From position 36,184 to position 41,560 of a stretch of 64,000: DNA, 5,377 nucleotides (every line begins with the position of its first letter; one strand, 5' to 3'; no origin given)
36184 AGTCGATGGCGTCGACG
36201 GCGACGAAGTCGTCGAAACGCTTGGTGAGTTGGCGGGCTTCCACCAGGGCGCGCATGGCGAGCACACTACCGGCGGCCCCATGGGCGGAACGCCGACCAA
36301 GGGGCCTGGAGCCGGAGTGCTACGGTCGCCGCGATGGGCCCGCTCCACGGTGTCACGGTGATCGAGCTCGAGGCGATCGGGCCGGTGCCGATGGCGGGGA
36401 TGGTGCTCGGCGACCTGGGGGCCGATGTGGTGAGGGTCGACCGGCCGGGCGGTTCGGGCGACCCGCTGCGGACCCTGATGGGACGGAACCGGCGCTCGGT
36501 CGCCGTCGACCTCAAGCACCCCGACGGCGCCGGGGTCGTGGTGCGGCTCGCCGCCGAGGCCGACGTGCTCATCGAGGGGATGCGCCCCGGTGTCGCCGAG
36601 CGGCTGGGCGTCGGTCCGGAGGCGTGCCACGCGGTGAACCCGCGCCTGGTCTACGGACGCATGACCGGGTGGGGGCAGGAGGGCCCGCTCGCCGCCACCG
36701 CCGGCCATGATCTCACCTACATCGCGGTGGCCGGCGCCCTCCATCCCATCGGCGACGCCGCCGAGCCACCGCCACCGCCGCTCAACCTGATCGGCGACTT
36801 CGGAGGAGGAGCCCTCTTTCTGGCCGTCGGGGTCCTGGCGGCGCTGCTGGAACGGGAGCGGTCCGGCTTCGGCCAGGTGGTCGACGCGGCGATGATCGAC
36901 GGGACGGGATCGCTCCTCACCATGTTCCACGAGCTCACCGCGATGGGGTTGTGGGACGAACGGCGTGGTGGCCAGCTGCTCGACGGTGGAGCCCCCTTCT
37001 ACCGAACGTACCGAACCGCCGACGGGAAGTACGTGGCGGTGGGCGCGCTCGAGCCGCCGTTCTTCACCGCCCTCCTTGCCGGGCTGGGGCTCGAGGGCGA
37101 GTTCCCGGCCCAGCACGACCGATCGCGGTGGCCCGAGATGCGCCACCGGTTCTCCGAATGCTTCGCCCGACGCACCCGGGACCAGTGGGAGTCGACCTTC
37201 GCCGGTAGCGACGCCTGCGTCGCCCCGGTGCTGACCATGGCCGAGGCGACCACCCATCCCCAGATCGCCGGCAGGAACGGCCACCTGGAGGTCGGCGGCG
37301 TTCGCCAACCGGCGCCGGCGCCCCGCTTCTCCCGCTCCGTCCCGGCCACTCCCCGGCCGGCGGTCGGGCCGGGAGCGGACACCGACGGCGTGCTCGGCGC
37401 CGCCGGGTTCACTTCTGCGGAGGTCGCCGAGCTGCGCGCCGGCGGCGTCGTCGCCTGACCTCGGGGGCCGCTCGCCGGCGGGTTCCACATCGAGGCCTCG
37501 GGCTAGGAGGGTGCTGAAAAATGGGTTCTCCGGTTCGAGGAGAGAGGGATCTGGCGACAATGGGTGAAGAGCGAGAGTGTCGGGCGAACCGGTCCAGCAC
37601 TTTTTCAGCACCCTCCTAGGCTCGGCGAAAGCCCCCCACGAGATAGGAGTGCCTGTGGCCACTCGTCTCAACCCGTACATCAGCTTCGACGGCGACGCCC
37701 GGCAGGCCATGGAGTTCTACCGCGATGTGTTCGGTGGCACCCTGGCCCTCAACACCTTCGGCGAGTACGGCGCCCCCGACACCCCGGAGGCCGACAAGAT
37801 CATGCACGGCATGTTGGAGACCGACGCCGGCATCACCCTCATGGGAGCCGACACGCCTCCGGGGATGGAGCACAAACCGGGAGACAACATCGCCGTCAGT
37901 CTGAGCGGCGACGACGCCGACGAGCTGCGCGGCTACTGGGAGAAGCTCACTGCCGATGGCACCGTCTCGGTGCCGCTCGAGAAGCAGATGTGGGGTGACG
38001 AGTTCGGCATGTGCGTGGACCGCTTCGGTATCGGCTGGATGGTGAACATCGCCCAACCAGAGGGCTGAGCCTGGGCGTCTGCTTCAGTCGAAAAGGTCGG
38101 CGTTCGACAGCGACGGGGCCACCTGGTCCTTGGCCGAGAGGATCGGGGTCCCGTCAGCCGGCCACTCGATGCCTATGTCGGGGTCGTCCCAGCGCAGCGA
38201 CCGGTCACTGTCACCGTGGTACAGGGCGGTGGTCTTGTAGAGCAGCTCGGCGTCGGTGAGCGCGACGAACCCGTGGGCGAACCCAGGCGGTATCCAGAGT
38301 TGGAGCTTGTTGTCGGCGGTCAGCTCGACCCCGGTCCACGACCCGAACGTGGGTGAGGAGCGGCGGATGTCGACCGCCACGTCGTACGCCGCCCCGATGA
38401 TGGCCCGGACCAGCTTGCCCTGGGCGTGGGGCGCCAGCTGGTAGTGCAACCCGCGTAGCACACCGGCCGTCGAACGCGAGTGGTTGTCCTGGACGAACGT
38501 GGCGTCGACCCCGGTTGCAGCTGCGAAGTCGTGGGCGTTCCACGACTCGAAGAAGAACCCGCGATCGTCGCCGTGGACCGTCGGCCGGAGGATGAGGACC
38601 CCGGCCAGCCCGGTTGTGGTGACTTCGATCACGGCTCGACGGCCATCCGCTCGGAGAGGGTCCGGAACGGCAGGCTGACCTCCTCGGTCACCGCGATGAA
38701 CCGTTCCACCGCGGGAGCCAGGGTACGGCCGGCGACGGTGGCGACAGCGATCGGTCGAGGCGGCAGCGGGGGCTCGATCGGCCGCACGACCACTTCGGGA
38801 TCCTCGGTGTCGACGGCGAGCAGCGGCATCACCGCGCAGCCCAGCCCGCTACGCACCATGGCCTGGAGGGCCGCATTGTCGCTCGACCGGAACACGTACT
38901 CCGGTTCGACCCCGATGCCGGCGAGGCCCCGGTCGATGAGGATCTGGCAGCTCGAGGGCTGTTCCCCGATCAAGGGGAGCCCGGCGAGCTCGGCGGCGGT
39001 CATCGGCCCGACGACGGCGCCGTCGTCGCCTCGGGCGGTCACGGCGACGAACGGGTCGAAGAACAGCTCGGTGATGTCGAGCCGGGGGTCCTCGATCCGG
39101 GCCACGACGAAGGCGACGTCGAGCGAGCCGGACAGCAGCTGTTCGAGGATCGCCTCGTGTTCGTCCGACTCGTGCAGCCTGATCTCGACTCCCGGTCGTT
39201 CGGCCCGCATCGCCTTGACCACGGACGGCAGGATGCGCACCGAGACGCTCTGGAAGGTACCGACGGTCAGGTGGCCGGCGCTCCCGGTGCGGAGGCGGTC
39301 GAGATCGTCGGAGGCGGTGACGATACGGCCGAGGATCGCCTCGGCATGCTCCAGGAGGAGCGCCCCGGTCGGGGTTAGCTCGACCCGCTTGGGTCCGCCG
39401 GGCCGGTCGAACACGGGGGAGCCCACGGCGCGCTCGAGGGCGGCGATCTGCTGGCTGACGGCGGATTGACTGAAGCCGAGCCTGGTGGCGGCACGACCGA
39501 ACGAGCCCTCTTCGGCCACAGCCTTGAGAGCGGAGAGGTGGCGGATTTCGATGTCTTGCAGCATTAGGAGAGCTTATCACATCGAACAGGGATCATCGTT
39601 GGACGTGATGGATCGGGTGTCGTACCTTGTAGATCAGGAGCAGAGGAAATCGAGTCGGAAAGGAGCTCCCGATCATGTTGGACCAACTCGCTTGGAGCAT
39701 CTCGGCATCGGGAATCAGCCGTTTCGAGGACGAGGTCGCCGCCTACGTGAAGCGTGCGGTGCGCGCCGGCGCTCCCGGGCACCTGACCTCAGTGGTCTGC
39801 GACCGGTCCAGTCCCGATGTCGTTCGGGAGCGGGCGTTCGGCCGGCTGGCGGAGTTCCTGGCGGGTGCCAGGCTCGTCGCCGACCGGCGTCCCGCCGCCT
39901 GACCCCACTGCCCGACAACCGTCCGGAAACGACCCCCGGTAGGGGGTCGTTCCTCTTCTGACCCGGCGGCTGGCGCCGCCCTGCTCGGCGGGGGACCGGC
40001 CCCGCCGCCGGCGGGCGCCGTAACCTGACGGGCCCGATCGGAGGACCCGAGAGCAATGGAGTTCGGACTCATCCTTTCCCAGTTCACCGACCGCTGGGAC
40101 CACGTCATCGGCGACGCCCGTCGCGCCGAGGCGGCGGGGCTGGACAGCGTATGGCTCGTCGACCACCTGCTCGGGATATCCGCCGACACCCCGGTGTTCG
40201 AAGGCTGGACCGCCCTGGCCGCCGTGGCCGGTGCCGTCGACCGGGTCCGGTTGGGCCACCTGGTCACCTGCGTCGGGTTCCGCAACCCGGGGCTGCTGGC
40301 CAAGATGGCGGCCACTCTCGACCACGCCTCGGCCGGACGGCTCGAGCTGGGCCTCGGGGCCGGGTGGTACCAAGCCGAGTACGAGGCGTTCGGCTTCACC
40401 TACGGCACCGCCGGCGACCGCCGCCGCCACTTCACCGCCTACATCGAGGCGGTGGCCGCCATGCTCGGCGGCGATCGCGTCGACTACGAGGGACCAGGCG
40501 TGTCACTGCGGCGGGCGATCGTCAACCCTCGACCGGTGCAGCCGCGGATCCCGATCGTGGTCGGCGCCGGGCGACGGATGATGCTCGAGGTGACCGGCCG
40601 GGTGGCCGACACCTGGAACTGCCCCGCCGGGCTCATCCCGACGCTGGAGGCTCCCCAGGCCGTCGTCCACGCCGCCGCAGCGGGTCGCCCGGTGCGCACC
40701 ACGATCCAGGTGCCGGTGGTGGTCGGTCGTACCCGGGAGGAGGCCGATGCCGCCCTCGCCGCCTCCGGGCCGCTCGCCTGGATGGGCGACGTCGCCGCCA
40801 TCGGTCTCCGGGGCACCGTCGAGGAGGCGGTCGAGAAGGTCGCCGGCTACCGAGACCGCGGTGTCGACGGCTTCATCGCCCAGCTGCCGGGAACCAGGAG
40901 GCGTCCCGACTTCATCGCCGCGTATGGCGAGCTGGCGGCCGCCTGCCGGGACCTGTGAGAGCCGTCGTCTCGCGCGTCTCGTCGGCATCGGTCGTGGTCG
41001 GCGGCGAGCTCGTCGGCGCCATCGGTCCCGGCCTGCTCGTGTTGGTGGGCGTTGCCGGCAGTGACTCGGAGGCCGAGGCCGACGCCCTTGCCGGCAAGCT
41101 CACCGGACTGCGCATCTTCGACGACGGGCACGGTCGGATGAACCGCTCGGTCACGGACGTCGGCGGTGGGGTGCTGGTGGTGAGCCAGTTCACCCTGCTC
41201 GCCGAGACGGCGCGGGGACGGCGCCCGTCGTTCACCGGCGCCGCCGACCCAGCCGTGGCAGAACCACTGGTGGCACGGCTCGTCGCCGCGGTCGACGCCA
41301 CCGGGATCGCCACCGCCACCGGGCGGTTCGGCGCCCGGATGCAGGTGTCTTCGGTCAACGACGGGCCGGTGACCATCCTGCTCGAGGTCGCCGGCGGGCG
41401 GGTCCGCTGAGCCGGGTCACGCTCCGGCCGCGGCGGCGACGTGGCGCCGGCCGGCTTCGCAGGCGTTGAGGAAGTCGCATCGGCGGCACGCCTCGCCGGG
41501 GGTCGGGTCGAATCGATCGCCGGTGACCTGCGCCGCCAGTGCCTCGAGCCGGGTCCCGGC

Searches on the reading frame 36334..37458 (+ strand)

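Call 22: search_protein_families(library=pfam, proteins=[window:36334-37458:+], max_evalue=0.001)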
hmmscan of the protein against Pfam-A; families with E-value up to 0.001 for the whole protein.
window:36334-37458:+ (374 aa): 1 family
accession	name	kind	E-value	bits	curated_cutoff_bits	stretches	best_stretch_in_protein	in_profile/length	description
PF02515.22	CoA_transf_3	-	2.4e-80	270.9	23.3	1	4-340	1-356/366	CoA-transferase family III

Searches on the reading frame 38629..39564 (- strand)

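Call 48: search_protein_families(library=pfam, proteins=[window:38629-39564:-], max_evalue=0.01)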
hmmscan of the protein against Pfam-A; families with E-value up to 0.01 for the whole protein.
window:38629-39564:- (311 aa): 2 families
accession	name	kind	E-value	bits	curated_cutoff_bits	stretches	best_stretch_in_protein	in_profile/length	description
PF03466.25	LysR_substrate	-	3.4e-43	147.9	28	1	94-294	3-205/209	LysR substrate binding domain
PF00126.33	HTH_1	-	4.8e-20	71.7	26.6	1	7-67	1-59/60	Bacterial regulatory helix-turn-helix protein, lysR family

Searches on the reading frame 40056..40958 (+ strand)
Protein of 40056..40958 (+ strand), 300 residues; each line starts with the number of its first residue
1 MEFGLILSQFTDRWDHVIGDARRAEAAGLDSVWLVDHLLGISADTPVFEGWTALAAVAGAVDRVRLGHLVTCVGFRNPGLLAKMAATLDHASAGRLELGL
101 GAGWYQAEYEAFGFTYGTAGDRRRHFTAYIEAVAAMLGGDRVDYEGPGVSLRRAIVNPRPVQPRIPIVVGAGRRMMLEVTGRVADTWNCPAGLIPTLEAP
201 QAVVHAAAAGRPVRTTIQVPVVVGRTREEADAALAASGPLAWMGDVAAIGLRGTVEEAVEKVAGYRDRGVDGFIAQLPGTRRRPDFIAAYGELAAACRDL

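Call 48: search_protein_families(library=pfam, proteins=[window:40056-40958:+], max_evalue=0.01)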
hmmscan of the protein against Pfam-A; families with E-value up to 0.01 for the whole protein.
window:40056-40958:+ (300 aa): 1 family
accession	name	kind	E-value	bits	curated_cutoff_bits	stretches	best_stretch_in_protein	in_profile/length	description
PF00296.26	Bac_luciferase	-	9.9e-45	153.7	27.9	1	6-235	6-242/314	Luciferase-like monooxygenase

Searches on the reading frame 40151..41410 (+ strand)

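Call 22: search_protein_families(library=pfam, proteins=[window:40151-41410:+], max_evalue=0.001)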
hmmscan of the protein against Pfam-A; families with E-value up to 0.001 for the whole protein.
window:40151-41410:+ (419 aa): 1 family
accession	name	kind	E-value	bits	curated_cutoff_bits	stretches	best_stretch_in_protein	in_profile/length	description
PF02580.21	Tyr_Deacylase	-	7.7e-51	172.6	25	1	270-412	1-144/144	D-Tyr-tRNA(Tyr) deacylase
